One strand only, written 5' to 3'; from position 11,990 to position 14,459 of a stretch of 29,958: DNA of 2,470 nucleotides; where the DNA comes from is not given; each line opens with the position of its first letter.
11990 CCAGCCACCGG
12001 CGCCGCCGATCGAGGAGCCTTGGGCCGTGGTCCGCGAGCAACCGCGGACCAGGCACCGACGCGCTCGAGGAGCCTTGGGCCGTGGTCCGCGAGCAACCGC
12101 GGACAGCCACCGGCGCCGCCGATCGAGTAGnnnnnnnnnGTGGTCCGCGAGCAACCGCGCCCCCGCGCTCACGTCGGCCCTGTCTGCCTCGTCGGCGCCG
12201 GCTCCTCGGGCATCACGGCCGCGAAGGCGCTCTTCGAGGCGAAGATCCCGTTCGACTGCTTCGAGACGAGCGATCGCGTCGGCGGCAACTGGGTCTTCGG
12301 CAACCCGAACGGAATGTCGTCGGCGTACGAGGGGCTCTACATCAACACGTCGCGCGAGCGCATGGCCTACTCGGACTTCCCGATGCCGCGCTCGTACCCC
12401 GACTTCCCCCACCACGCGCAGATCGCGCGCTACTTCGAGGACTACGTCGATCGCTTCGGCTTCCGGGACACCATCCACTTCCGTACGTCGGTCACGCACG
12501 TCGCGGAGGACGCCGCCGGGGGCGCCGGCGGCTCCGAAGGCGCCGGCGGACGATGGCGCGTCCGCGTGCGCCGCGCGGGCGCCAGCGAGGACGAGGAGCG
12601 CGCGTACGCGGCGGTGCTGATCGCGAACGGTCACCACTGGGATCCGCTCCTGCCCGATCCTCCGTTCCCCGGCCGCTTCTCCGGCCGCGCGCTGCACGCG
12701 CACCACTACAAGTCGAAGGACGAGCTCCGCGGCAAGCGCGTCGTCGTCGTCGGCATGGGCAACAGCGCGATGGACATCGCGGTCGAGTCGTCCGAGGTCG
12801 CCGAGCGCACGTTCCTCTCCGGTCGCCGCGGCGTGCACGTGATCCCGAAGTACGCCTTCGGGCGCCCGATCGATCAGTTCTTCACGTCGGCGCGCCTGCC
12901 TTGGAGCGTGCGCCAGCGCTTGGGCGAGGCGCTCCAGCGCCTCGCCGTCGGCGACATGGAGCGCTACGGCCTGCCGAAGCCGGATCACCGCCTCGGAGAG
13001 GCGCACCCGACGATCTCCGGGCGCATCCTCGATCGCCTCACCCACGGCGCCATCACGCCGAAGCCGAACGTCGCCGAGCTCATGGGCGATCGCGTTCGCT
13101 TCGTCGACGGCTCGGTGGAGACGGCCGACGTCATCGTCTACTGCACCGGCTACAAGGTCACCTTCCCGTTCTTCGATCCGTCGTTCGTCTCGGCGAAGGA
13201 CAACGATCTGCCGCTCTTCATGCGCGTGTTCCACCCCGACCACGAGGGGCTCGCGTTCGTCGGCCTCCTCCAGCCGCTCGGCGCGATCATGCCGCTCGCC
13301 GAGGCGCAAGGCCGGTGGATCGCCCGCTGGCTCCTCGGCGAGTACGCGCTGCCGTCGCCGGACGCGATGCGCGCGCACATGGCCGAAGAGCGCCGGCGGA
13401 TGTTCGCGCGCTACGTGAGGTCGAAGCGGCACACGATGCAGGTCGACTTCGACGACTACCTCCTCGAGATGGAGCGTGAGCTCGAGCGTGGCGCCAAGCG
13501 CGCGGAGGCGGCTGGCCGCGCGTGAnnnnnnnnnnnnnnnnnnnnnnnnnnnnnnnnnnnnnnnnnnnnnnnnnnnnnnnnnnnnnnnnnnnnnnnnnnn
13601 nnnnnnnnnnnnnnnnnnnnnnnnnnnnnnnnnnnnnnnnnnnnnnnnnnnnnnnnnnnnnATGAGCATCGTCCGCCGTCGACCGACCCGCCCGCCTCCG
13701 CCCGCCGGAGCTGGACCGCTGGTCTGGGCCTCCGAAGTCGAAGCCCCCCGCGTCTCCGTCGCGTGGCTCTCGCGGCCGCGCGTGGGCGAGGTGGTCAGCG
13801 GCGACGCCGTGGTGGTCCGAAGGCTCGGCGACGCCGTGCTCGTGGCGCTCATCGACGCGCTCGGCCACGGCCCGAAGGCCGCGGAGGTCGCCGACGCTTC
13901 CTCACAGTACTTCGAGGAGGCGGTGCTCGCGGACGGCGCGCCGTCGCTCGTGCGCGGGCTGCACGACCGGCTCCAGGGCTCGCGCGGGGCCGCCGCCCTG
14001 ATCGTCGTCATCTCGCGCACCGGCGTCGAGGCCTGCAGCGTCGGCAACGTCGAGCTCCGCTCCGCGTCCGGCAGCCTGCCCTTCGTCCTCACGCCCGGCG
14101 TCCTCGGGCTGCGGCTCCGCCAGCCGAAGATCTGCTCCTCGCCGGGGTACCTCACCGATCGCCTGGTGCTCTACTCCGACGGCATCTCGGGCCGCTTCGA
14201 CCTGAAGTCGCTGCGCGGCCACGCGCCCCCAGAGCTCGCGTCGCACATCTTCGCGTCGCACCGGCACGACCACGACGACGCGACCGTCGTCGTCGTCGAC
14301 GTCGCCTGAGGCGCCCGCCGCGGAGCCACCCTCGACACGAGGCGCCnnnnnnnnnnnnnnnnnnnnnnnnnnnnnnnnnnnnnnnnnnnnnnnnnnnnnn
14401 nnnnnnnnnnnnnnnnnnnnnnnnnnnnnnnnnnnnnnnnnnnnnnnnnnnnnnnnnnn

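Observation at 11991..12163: Three tandem ~57-nt hairpin-forming repeats in a divergent promoter region, the last supplying the FMO start codon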

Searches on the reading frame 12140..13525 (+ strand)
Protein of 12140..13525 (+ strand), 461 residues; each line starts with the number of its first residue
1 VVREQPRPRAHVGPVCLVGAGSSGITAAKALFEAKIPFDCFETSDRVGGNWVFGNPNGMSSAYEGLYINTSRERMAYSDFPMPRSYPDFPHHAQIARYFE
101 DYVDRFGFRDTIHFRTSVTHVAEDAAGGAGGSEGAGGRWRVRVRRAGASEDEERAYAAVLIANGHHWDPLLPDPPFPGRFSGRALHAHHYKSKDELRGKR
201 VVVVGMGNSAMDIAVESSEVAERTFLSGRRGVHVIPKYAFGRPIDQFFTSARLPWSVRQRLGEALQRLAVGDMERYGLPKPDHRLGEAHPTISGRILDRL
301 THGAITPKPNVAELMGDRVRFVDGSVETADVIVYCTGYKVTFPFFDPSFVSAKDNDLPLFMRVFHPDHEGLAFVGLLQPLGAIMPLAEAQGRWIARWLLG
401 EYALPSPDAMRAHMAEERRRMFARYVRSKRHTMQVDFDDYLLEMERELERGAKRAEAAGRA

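Call 7: find_encoding_contigs(protein=window:12140-13525:+, flank=10000, max_places=6)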
Protein window:12140-13525:+ (461 aa): 1 contig read that carries it; 1 place shown.
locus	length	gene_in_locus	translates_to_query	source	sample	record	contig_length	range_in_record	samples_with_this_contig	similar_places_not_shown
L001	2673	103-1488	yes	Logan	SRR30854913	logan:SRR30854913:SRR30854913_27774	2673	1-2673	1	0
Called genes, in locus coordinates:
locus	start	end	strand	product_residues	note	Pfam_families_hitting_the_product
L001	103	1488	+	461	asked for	PF00743:FMO-like, PF07992:Pyr_redox_2 (weak), PF13434:Lys_Orn_oxgnase (faint), PF13738:Pyr_redox_3 (weak)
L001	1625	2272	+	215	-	-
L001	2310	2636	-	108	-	-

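Call 19: find_homologous_proteins(query=window:12140-13525:+, max_evalue=1e-50)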
Query window:12140-13525:+ (461 aa): 7865 proteins with E <= 1e-50 among 8000 candidates; the best 120 are listed.
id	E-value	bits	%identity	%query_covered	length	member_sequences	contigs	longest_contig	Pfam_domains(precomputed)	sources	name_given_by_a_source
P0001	1.3e-280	949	90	100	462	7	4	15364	PF01266.31,PF13434.13,PF00743.26,PF07992.21,PF13738.13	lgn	-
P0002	7.7e-270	914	87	100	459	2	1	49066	PF13434.13,PF00743.26,PF07992.21,PF13738.13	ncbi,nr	ncbi:MAG: NAD(P)-binding domain-containing protein [Labilithrix sp.]|nr:NAD(P)-binding domain-contai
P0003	1.1e-260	884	86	96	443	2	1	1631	PF13434.13,PF00743.26,PF07992.21,PF13738.13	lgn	-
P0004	7.2e-259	877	85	96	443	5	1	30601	PF13434.13,PF00743.26,PF07992.21,PF13738.13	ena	-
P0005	5.4e-257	871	84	96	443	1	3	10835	PF13434.13,PF00743.26,PF07992.21,PF13738.13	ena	-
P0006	4.9e-255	865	84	96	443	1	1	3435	PF13434.13,PF00743.26,PF07992.21,PF13738.13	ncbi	-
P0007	1.5e-254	863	85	93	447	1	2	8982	PF13434.13,PF00743.26,PF13450.13,PF07992.21,PF13738.13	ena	-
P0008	1.3e-253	860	83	95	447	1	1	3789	PF13434.13,PF00743.26,PF13450.13,PF07992.21,PF13738.13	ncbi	-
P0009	2.9e-253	859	83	95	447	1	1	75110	PF13434.13,PF00743.26,PF13450.13,PF07992.21,PF13738.13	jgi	jgi:dimethylaniline monooxygenase (N-oxide forming)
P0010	1.2e-252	857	83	96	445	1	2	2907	PF13434.13,PF00743.26,PF07992.21,PF13738.13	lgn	-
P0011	2.3e-250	849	83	96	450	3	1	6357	PF13434.13,PF00743.26,PF13450.13,PF07992.21,PF13738.13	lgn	-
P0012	2.3e-248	843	82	96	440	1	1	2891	PF13434.13,PF00743.26,PF13450.13,PF07992.21,PF13738.13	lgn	-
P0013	3.0e-245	833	82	96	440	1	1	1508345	PF13434.13,PF00743.26,PF13450.13,PF07992.21,PF13738.13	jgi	jgi:dimethylaniline monooxygenase (N-oxide forming)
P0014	3.2e-245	833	79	97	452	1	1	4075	PF13434.13,PF00743.26,PF13450.13,PF07992.21,PF13738.13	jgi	jgi:cation diffusion facilitator CzcD-associated flavoprotein CzcO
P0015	1.4e-244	830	82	95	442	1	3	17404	PF13434.13,PF00743.26,PF13450.13,PF07992.21,PF13738.13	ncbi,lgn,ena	-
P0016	1.4e-243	827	80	96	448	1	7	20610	PF00743.26,PF07992.21,PF13738.13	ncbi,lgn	-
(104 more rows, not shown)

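Call 22: find_encoding_contigs(protein=P0001, flank=3000, max_places=10)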
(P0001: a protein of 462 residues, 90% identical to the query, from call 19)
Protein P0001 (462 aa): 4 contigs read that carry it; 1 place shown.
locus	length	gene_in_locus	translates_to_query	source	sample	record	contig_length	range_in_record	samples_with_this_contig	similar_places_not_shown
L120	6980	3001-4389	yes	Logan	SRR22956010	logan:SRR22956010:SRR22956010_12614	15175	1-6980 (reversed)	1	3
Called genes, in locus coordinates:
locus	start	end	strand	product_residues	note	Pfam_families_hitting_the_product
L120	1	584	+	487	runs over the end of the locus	-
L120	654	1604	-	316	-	-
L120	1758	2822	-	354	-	PF00561:Abhydrolase_1 (faint), PF09752:ABHD18 (weak)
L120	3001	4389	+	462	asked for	PF00743:FMO-like, PF01266:DAO (faint), PF07992:Pyr_redox_2 (weak), PF13738:Pyr_redox_3, PF13434:Lys_Orn_oxgnase (weak)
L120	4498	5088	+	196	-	PF07228:SpoIIE (faint)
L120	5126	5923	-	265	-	PF04488:Gly_transf_sug, PF12919:TcdA_TcdB (weak)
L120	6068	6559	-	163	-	PF13581:HATPase_c_2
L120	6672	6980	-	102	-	?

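Call 23: find_encoding_contigs(protein=P0002, flank=3000, max_places=6)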
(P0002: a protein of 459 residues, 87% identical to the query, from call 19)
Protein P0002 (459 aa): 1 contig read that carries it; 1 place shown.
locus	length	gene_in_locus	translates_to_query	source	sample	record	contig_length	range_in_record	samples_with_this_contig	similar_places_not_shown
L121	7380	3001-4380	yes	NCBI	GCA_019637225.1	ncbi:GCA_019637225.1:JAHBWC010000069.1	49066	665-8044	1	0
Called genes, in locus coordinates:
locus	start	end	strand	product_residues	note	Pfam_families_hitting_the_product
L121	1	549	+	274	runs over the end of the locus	-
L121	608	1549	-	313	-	-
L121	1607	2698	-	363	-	PF09752:ABHD18 (faint)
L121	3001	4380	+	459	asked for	PF00743:FMO-like, PF07992:Pyr_redox_2, PF13738:Pyr_redox_3, PF13434:Lys_Orn_oxgnase (weak)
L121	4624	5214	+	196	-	-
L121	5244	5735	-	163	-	PF13581:HATPase_c_2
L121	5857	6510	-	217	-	PF01740:STAS, PF13466:STAS_2 (weak)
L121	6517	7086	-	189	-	-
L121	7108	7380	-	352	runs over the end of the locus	PF00368:HMG-CoA_red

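Call 24: list_cluster_members(proteins=[P0001, window:12140-13525:+])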
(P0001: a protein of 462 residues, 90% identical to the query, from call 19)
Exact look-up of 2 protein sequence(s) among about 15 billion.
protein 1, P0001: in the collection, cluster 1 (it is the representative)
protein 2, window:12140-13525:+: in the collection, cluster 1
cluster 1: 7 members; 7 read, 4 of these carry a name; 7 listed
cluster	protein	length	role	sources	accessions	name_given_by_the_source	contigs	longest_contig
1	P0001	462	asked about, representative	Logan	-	-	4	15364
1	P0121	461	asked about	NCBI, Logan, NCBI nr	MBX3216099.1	MAG: FAD-dependent oxidoreductase [Labilithrix sp.] | FAD-dependent oxidoreductase [Labilithrix sp.]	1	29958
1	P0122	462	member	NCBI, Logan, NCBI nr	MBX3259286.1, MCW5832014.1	MAG: NAD(P)-binding domain-containing protein [Labilithrix sp.] | NAD(P)-binding domain-containing protein [Labilithrix sp.]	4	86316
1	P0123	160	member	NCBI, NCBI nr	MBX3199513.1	MAG: hypothetical protein KF894_15370, partial [Labilithrix sp.] | hypothetical protein [Labilithrix sp.]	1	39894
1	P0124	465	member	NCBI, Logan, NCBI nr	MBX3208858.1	MAG: FAD-dependent oxidoreductase [Labilithrix sp.] | FAD-dependent oxidoreductase [Labilithrix sp.]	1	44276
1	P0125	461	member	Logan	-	-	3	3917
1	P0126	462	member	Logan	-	-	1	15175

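Call 25: find_encoding_contigs(protein=P0124, flank=3000, max_places=6)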
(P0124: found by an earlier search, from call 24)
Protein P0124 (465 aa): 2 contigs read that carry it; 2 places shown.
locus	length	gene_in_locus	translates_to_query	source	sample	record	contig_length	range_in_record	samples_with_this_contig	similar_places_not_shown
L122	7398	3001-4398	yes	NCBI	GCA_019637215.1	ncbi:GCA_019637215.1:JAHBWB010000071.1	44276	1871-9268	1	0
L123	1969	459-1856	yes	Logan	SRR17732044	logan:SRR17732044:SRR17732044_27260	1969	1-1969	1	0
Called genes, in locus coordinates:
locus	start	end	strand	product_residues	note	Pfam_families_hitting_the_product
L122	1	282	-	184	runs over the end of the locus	-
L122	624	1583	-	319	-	-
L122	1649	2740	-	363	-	PF00561:Abhydrolase_1 (faint), PF09752:ABHD18 (faint)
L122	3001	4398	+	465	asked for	PF00743:FMO-like, PF07992:Pyr_redox_2 (weak), PF13450:NAD_binding_8 (faint), PF13738:Pyr_redox_3 (weak)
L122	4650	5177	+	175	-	-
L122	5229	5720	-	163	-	PF13581:HATPase_c_2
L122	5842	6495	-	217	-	PF01740:STAS, PF13466:STAS_2 (weak)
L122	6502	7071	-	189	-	-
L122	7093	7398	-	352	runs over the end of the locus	PF00368:HMG-CoA_red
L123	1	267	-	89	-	?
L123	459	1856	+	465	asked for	PF00743:FMO-like, PF07992:Pyr_redox_2 (weak), PF13450:NAD_binding_8 (faint), PF13738:Pyr_redox_3 (weak)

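Call 26: find_encoding_contigs(protein=P0125, flank=3000, max_places=6)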
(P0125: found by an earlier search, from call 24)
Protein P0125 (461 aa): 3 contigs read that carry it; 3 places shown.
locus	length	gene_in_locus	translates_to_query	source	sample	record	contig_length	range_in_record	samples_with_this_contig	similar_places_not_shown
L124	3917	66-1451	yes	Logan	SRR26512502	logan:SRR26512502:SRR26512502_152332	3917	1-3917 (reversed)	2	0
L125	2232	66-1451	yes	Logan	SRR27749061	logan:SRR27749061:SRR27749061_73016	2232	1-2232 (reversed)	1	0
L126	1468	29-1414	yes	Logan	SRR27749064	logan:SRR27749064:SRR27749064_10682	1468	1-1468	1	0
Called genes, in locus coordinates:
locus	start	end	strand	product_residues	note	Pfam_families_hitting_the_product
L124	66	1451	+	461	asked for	PF00743:FMO-like, PF07992:Pyr_redox_2 (weak), PF13434:Lys_Orn_oxgnase (faint), PF13738:Pyr_redox_3 (weak)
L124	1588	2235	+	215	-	-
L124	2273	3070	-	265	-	PF04488:Gly_transf_sug, PF12919:TcdA_TcdB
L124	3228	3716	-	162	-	PF13581:HATPase_c_2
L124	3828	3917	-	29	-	?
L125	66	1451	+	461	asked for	PF00743:FMO-like, PF07992:Pyr_redox_2 (weak), PF13434:Lys_Orn_oxgnase (faint), PF13738:Pyr_redox_3 (weak)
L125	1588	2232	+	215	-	?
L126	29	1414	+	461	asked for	PF00743:FMO-like, PF07992:Pyr_redox_2 (weak), PF13434:Lys_Orn_oxgnase (faint), PF13738:Pyr_redox_3 (weak)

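Call 27: find_encoding_contigs(protein=P0123, flank=3000, max_places=6)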
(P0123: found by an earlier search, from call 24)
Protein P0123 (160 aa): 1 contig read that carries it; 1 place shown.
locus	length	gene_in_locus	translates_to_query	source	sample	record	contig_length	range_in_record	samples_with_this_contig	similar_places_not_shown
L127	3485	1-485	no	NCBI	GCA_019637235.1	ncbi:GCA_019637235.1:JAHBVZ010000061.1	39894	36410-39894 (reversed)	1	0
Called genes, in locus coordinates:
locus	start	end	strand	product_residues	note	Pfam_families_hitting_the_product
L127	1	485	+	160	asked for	PF00743:FMO-like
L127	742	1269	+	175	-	-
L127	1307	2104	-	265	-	PF04488:Gly_transf_sug, PF12919:TcdA_TcdB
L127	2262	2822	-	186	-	PF13581:HATPase_c_2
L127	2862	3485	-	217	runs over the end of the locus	PF01740:STAS, PF13466:STAS_2 (weak)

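Call 32: find_encoding_contigs(protein=P0004, flank=1500, max_places=2)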
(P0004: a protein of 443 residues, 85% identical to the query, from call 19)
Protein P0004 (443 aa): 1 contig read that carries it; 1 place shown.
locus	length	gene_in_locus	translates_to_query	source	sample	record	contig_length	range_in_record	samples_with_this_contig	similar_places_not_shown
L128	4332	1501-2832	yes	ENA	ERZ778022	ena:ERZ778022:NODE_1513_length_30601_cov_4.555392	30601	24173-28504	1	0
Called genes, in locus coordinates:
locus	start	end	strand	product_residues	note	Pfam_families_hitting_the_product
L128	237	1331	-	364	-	-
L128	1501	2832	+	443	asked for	PF00743:FMO-like, PF07992:Pyr_redox_2, PF13738:Pyr_redox_3, PF13434:Lys_Orn_oxgnase (weak)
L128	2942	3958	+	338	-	PF08240:ADH_N, PF00107:ADH_zinc_N, PF13602:ADH_zinc_N_2 (weak)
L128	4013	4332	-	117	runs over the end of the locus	-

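Call 33: find_encoding_contigs(protein=P0009, flank=1500, max_places=2)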
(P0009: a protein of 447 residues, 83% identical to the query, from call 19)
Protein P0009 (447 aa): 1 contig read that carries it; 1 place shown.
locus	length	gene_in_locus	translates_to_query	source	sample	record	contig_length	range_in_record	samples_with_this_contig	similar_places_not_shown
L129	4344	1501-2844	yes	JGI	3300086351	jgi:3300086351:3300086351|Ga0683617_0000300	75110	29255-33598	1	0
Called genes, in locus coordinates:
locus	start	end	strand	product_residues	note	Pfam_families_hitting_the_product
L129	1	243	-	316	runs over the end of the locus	-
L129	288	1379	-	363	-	PF00561:Abhydrolase_1 (faint), PF02129:Peptidase_S15 (weak)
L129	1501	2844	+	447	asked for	PF00743:FMO-like, PF07992:Pyr_redox_2, PF13450:NAD_binding_8 (faint), PF13738:Pyr_redox_3, PF13434:Lys_Orn_oxgnase (weak)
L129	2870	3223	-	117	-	-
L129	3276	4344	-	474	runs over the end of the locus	PF00875:DNA_photolyase, PF03441:FAD_binding_7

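Call 34: find_encoding_contigs(protein=P0013, flank=1500, max_places=2)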
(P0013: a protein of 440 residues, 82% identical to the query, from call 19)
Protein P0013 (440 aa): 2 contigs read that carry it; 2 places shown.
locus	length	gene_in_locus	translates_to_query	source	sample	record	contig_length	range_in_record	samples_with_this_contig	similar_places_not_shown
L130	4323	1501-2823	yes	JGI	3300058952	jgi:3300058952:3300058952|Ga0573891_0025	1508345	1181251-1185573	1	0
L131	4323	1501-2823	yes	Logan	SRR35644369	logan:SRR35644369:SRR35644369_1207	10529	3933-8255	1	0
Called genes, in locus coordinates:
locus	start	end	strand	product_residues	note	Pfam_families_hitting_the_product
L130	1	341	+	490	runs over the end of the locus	-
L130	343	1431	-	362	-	PF12146:Hydrolase_4 (faint), PF00326:Peptidase_S9 (faint)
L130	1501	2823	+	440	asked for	PF00743:FMO-like, PF07992:Pyr_redox_2, PF13450:NAD_binding_8 (faint), PF13738:Pyr_redox_3, PF13434:Lys_Orn_oxgnase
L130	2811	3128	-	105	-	-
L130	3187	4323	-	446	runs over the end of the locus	PF00875:DNA_photolyase, PF03441:FAD_binding_7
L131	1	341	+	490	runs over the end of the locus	-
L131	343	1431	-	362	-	PF12146:Hydrolase_4 (faint), PF00326:Peptidase_S9 (faint)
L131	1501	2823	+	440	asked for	PF00743:FMO-like, PF07992:Pyr_redox_2, PF13450:NAD_binding_8 (faint), PF13738:Pyr_redox_3, PF13434:Lys_Orn_oxgnase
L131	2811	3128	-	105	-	-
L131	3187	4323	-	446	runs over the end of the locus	PF00875:DNA_photolyase, PF03441:FAD_binding_7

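Call 35: find_encoding_contigs(protein=P0016, flank=1500, max_places=2)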
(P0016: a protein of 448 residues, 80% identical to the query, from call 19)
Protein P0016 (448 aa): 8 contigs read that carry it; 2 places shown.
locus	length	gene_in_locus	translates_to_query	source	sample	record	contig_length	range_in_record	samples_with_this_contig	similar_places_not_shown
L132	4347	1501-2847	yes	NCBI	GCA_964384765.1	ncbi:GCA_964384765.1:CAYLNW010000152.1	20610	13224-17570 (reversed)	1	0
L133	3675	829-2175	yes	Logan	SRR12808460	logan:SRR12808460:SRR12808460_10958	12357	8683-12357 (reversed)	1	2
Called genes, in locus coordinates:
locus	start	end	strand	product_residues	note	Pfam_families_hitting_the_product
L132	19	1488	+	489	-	PF00069:Pkinase, PF07714:PK_Tyr_Ser-Thr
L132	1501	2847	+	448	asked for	PF00743:FMO-like, PF07992:Pyr_redox_2 (weak), PF13738:Pyr_redox_3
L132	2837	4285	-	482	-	-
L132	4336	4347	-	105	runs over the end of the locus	-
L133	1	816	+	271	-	?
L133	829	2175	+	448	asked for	PF00743:FMO-like, PF07992:Pyr_redox_2 (weak), PF13738:Pyr_redox_3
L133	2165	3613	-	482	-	-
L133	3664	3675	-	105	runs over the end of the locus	-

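Call 44: search_protein_families(library=pfam, proteins=[window:12140-13525:+], max_evalue=0.001)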
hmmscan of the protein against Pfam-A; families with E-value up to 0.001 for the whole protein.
window:12140-13525:+ (461 aa): 5 families
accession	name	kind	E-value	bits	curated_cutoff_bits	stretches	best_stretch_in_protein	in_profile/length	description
PF00743.25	FMO-like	-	1.8e-86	291.1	22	1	15-447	4-441/532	Flavin-binding monooxygenase-like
PF13738.12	Pyr_redox_3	-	3.3e-12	46.7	30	1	158-220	127-186/305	Pyridine nucleotide-disulphide oxidoreductase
PF07992.20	Pyr_redox_2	-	1.1e-07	32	26.1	1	15-222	3-166/291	Pyridine nucleotide-disulphide oxidoreductase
PF13434.12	Lys_Orn_oxgnase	-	7.1e-06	25.8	21.3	1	107-216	107-206/339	L-lysine 6-monooxygenase/L-ornithine 5-monooxygenase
PF13450.12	NAD_binding_8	-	4.3e-05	24.2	21.9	1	18-71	2-55/68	NAD(P)-binding Rossmann-like domain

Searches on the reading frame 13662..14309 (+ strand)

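Call 44: search_protein_families(library=pfam, proteins=[window:13662-14309:+], max_evalue=0.001)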
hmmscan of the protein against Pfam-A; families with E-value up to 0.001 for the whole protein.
window:13662-14309:+ (215 aa): 1 family
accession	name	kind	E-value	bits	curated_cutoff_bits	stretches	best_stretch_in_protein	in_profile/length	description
PF07228.17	SpoIIE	-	2.6e-05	24.7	25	1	57-214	3-191/192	Stage II sporulation protein E (SpoIIE)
